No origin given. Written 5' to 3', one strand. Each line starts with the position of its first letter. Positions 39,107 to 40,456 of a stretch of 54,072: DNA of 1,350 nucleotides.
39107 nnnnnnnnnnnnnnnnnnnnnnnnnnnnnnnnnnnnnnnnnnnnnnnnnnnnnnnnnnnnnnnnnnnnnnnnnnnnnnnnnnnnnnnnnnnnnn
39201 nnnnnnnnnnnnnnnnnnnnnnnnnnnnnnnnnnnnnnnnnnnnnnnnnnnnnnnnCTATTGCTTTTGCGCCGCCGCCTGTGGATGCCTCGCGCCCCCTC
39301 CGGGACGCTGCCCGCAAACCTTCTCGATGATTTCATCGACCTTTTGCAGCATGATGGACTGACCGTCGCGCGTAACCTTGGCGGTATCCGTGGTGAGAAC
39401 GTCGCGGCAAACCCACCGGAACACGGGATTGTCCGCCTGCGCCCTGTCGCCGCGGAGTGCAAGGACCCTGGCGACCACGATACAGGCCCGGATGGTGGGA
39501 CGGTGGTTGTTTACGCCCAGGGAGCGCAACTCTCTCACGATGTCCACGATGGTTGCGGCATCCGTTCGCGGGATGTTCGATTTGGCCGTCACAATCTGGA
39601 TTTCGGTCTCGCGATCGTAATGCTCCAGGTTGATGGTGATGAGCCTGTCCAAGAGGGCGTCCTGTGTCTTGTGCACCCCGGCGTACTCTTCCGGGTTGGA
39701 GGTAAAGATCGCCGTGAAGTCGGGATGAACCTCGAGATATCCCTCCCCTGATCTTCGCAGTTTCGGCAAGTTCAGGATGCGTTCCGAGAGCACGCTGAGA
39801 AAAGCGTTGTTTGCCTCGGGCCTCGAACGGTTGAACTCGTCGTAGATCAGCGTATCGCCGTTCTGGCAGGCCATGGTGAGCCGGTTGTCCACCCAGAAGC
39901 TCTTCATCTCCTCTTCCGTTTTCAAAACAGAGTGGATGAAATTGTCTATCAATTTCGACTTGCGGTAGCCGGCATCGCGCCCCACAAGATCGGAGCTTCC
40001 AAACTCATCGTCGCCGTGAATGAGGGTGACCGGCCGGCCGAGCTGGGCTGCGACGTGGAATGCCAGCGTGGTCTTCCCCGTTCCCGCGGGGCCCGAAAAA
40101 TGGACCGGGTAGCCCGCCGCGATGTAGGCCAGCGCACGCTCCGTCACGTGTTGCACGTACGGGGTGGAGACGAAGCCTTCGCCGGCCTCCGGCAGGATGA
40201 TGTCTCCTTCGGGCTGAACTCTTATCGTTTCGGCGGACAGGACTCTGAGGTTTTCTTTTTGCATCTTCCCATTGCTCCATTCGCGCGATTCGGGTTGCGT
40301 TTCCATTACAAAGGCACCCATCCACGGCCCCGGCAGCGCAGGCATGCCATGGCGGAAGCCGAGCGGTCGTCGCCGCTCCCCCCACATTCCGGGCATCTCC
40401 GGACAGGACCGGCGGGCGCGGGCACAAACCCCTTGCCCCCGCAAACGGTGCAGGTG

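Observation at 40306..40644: Stand-alone six-repeat DnaJ-CR-type zinc-finger protein translationally coupled to gvpN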

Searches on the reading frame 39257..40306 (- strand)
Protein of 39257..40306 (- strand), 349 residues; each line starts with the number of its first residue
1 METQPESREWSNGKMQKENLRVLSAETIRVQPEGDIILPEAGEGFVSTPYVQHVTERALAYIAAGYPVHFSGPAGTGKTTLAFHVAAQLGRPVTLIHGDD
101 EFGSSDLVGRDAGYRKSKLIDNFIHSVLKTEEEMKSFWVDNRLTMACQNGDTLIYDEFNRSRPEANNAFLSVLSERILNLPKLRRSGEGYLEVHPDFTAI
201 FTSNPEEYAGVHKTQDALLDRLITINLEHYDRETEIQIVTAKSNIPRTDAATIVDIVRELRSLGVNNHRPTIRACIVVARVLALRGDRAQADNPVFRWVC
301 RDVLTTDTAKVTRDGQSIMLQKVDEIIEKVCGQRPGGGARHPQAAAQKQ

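Call 5: search_protein_families(library=pfam, proteins=[window:39257-40306:-], max_evalue=0.01)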
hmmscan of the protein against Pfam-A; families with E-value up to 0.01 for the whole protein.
window:39257-40306:- (349 aa): 8 families
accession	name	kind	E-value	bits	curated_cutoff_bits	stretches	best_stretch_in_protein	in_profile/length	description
PF07728.20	AAA_5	-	7.8e-17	62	22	1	70-222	4-139/139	AAA domain (dynein-related subfamily)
PF07726.17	AAA_3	-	1.2e-06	28.9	27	1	151-223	64-130/131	ATPase family associated with various cellular activities (AAA)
PF00004.35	AAA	-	7.1e-05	23.7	21.2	1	69-104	2-37/131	ATPase family associated with various cellular activities (AAA)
PF00910.28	RNA_helicase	-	0.00018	22.4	21.5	0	69-93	2-26/105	RNA helicase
PF12774.13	AAA_6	-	0.0009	18.8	25.2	0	58-102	28-69/327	Hydrolytic ATP binding site of dynein motor region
PF13671.12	AAA_33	-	0.0017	19.1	27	1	69-171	3-90/143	AAA domain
PF13481.12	AAA_25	-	0.0075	16.3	27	0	61-89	29-57/195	AAA domain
PF06068.19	TIP49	-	0.0096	15.6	23.8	0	64-95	49-80/347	TIP49 P-loop domain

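Call 6: search_protein_families(library=ncbifam, proteins=[window:39257-40306:-], max_evalue=0.01)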
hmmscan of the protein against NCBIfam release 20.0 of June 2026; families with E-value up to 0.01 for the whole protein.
window:39257-40306:- (349 aa): 8 families
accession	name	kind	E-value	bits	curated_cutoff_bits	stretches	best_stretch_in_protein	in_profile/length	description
TIGR02640.1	gas_vesic_GvpN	equivalog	5.7e-105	350.5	266.8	1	45-306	1-260/262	gas vesicle protein GvpN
NF047784.1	MadB_ATPase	equivalog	2e-09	37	475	1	151-293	140-272/298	MadB family AAA-type ATPase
TIGR01650.1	PD_CobS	equivalog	2.1e-06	27.2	558.55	1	55-245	54-235/327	cobaltochelatase subunit CobS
TIGR02031.1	BchD-ChlD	equivalog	0.0011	17.8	499.55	0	71-240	22-178/608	magnesium chelatase ATPase subunit D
TIGR00635.1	ruvB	equivalog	0.004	16.2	299.05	1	69-134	34-100/305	Holliday junction branch migration DNA helicase RuvB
NF042959.1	IteA_antiphage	equivalog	0.0058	15.8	510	1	62-99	122-159/367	anti-phage ATPase IteA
NF000868.0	PRK00080.1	equivalog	0.0063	15.5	282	0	68-108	54-94/330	Holliday junction branch migration DNA helicase RuvB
NF038214.1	IS21_help_AAA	equivalog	0.0089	15.7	200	0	58-88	83-113/232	IS21-like element helper ATPase IstB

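Call 44: search_dna_similar(query=window:39257-40306:-, collection=plasmids, mode=protein, max_evalue=1e-20, max_rows=40, rows=spread)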
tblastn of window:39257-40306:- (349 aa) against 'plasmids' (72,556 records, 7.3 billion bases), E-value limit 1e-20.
Records with a match: 26; places in all: 28; records where one place covers at least 80% of the query: 19.
Best place of each record, by identity: <60% 26.
By first word of the organism name: Halobacterium 16; Methylocella 2; Methylosinus 1; Spartinivicinus 1; Nostoc 1; Octadecabacter 1; Halogeometricum 1; Natrinema 1; Haloplanus 1; Natronorubrum 1.
By predicted mobility (MOB-suite, as given by PLSDB): non-mobilizable 24; mobilizable 2.
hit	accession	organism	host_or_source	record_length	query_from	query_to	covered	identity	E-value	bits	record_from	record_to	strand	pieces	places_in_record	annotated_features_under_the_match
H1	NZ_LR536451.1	Methylocella tundrae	-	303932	33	339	88%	58.6%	4e-114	371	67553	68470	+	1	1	gvpN: gas vesicle protein GvpN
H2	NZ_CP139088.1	Methylocella tundrae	Single cell,tundra wetland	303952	33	339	88%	58.6%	4e-114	371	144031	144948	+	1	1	gvpN: gas vesicle protein GvpN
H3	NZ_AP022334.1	Methylosinus sp. C49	-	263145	33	333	86%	57.5%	2e-109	357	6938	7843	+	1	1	gvpN: gas vesicle protein GvpN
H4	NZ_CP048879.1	Spartinivicinus ruber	pure culture,coastal sediment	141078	39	337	86%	54.3%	4e-107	350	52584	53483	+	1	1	gvpN: gas vesicle protein GvpN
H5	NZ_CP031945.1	Nostoc sphaeroides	whole organism,water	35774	45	326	81%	51.1%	2e-86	291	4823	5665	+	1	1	gvpN: gas vesicle protein GvpN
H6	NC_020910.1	Octadecabacter arcticus 238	150 km offshore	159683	37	304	77%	53.7%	4e-86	290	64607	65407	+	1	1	gvpN: gas vesicle protein GvpN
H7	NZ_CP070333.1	Halobacterium sp. BOL4-2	Salt,Salt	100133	34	334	86%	40.9%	5e-56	204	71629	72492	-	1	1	gvpN: gas vesicle protein GvpN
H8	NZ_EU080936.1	Halobacterium sp. GN101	-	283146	34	334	86%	40.9%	5e-56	204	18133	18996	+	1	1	gvpN: gas vesicle protein GvpN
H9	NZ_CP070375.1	Halobacterium sp. GSL-19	Brine,Brine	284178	34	334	86%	40.9%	5e-56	204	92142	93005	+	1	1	gvpN: gas vesicle protein GvpN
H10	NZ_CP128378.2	Halobacterium salinarum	-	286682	34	334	86%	40.9%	5e-56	204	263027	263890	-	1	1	gvpN: gas vesicle protein GvpN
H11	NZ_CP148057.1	Halobacterium salinarum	Whole genome,Hypersaline lake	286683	34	334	86%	40.9%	5e-56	204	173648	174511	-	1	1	gvpN: gas vesicle protein GvpN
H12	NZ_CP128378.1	Halobacterium salinarum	-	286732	34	334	86%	40.9%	5e-56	204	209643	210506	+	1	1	gvpN: gas vesicle protein GvpN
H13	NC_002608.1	Halobacterium salinarum NRC-34001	-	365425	34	334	86%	40.9%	5e-56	203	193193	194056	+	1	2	gvpN: gas vesicle protein GvpN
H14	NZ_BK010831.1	Halobacterium salinarum NRC-34001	-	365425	34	334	86%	40.9%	5e-56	203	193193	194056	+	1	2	gvpN: gas vesicle protein GvpN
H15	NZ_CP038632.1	Halobacterium salinarum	cell culture,DSM:3754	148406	34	334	86%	40.9%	5e-56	203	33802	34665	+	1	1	gvpN: gas vesicle protein GvpN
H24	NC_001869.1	Halobacterium salinarum NRC-34001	-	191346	37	310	79%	43.1%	5e-57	206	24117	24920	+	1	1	gvpN: gas vesicle protein GvpN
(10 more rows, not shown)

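Call 45: get_annotated_region(hit=H1, flank=9000)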
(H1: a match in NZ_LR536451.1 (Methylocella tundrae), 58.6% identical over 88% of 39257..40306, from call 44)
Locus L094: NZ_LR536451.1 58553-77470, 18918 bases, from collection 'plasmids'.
description: Methylocella tundrae isolate MTUNDRAET4 annotated genome plasmid 2
organism: Methylocella tundrae (NCBI taxid 227605)
taxonomy: Bacteria; Pseudomonadota; Alphaproteobacteria; Hyphomicrobiales; Beijerinckiaceae; Methylocella; Methylocella tundrae
host: -; source: -; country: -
typing (MOB-suite, as given by PLSDB): non-mobilizable
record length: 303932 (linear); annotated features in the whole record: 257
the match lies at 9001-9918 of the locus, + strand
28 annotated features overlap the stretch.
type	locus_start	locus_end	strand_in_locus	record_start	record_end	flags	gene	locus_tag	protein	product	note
CDS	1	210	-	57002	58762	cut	-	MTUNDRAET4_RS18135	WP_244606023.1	alpha/beta fold hydrolase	-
CDS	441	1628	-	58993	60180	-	-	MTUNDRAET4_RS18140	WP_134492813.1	acetyl-CoA C-acetyltransferase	-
CDS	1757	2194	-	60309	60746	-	-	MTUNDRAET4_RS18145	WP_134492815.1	OsmC family protein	-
CDS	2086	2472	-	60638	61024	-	-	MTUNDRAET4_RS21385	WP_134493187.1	VOC family protein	-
CDS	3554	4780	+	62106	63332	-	-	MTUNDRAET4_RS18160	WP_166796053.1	sigma-54 dependent transcriptional regulator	GO:0006355 - regulation of DNA-templated transcription [Evidence IEA]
CDS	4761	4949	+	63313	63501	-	-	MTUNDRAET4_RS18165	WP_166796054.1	helix-turn-helix domain-containing protein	-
CDS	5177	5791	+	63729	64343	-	-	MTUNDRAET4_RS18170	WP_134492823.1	GvpL/GvpF family gas vesicle protein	GO:0031412 - gas vesicle organization [Evidence IEA]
CDS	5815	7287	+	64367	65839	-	-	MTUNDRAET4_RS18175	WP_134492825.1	ATP-binding protein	-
CDS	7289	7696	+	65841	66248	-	-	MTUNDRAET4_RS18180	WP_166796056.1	response regulator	GO:0000160 - phosphorelay signal transduction system [Evidence IEA]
CDS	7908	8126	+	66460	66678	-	gvpA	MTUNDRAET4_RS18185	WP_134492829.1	gas vesicle structural protein GvpA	-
CDS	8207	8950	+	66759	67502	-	-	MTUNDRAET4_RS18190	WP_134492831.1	hypothetical protein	-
CDS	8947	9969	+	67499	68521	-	gvpN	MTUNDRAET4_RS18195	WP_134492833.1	gas vesicle protein GvpN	GO:0031412 - gas vesicle organization [Evidence IEA]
CDS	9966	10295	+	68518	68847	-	-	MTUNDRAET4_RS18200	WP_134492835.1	hypothetical protein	-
CDS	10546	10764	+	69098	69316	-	-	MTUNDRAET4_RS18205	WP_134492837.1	hypothetical protein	-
CDS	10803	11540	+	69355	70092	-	-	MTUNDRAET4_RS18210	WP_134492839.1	GvpL/GvpF family gas vesicle protein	-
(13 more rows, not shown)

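Call 46: get_annotated_region(hit=H4, flank=9000)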
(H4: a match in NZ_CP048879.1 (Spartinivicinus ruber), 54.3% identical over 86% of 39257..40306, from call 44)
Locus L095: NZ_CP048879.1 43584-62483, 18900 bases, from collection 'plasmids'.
description: Spartinivicinus ruber strain S2-4-1H plasmid pA, complete sequence
organism: Spartinivicinus ruber (NCBI taxid 2683272)
taxonomy: Bacteria; Pseudomonadota; Gammaproteobacteria; Oceanospirillales; Zooshikellaceae; Spartinivicinus; Spartinivicinus ruber
host: -; source: pure culture,coastal sediment; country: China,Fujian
typing (MOB-suite, as given by PLSDB): non-mobilizable
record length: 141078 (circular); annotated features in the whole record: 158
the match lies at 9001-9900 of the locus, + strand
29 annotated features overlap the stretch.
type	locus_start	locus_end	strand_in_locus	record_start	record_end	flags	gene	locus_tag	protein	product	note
CDS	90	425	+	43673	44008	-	-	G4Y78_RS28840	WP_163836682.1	HU family DNA-binding protein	GO:0030261 - chromosome condensation [Evidence IEA]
CDS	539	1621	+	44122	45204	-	-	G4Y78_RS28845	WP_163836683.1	site-2 protease family protein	-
CDS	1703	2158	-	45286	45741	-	-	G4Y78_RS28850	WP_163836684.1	hypothetical protein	-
CDS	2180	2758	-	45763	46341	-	-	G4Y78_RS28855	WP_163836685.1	PIN domain-containing protein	-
CDS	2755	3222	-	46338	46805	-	-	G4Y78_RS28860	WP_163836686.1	excisionase family DNA-binding protein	-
CDS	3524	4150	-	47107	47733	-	-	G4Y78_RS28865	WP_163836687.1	IS6 family transposase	-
CDS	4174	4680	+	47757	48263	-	-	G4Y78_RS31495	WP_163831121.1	IS630 family transposase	-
CDS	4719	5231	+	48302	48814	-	-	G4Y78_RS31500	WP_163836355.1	IS630 family transposase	-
CDS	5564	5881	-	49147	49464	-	gvpJ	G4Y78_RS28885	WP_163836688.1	gas vesicle protein GvpJ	-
CDS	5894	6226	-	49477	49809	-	-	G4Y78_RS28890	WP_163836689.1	gas vesicle protein K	-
CDS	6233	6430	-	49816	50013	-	-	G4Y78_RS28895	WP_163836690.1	gas vesicle protein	-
CDS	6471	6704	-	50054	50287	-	-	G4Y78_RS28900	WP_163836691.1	gas vesicle protein GvpG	-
CDS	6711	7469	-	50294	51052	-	-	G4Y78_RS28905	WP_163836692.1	GvpL/GvpF family gas vesicle protein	-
CDS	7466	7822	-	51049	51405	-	-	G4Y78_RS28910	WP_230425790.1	FxsA family protein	-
CDS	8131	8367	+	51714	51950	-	gvpA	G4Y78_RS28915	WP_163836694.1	gas vesicle structural protein GvpA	-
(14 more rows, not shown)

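Call 59: get_annotated_region(hit=H24, flank=3000)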
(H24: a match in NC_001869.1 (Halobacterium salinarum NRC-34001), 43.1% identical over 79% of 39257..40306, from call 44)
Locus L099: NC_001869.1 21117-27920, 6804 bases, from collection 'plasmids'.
description: Halobacterium salinarum NRC-1 plasmid pNRC100, complete sequence
organism: Halobacterium salinarum NRC-34001 (NCBI taxid 64091)
taxonomy: Archaea; Euryarchaeota; Halobacteria; Halobacteriales; Halobacteriaceae; Halobacterium; Halobacterium salinarum; Halobacterium salinarum NRC-34001
host: -; source: -; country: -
typing (MOB-suite, as given by PLSDB): non-mobilizable
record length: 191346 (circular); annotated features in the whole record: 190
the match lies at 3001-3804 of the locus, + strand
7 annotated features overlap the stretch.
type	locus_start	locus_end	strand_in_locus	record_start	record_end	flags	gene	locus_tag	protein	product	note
CDS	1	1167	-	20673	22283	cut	gvpD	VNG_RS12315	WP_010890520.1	gas vesicle protein GvpD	-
CDS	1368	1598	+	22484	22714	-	gvpA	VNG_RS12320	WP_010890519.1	gas vesicle structural protein GvpA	-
CDS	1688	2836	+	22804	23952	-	gvpC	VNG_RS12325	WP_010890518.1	gas vesicle protein GvpC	-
CDS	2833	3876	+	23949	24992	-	gvpN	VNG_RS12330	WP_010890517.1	gas vesicle protein GvpN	GO:0031412 - gas vesicle organization [Evidence IEA]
CDS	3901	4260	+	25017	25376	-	gvpO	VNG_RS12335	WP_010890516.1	gas vesicle protein GvpO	-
CDS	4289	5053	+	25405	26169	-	-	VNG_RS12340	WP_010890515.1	ParA family protein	-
CDS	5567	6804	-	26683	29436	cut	-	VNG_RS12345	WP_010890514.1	PAS domain S-box protein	-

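Call 71: find_homologous_proteins(query=window:39257-40264:-, max_evalue=1e-40)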
Query window:39257-40264:- (335 aa): 7994 proteins with E <= 1e-40 among 8000 candidates; the best 120 are listed.
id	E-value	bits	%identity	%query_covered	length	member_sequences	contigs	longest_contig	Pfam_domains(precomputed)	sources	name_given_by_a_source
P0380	2.1e-221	752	100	100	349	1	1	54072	PF07726.18,PF07728.21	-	-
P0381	1.8e-194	663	90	98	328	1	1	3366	PF07726.18,PF07728.21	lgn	-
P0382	2.4e-188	643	85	100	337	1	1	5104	PF07726.18,PF07728.21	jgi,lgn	jgi:nitric oxide reductase NorQ protein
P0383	6.2e-185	632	84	100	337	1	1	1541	PF07726.18,PF07728.21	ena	-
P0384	8.0e-180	615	82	98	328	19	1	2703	PF07726.18,PF07728.21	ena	-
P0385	5.8e-178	609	84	97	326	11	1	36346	PF07726.18,PF07728.21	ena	-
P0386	1.3e-176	605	83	97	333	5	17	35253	PF07726.18,PF07728.21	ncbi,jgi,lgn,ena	ncbi:MAG: gas vesicle protein GvpN [Syntrophobacteraceae bacterium]|jgi:gas vesicle protein GvpN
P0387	2.5e-176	604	79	100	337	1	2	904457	PF07726.18,PF07728.21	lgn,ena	-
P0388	2.7e-176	604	85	95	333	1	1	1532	PF07726.18,PF07728.21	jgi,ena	-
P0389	3.0e-176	603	85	96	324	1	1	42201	PF12774.14,PF07726.18,PF07728.21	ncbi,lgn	ncbi:MAG: gas vesicle protein GvpN [Syntrophobacteraceae bacterium]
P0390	2.5e-174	597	82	97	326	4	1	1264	PF07726.18,PF07728.21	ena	-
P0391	3.2e-174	597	82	95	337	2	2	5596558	PF07726.18,PF07728.21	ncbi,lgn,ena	-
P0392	5.9e-173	593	79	98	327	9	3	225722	PF07726.18,PF07728.21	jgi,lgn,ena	-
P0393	3.1e-172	590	78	98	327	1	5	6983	PF07726.18,PF07728.21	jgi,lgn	jgi:nitric oxide reductase NorQ protein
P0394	3.2e-172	590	81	94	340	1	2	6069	PF07726.18,PF07728.21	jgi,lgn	jgi:gas vesicle protein GvpN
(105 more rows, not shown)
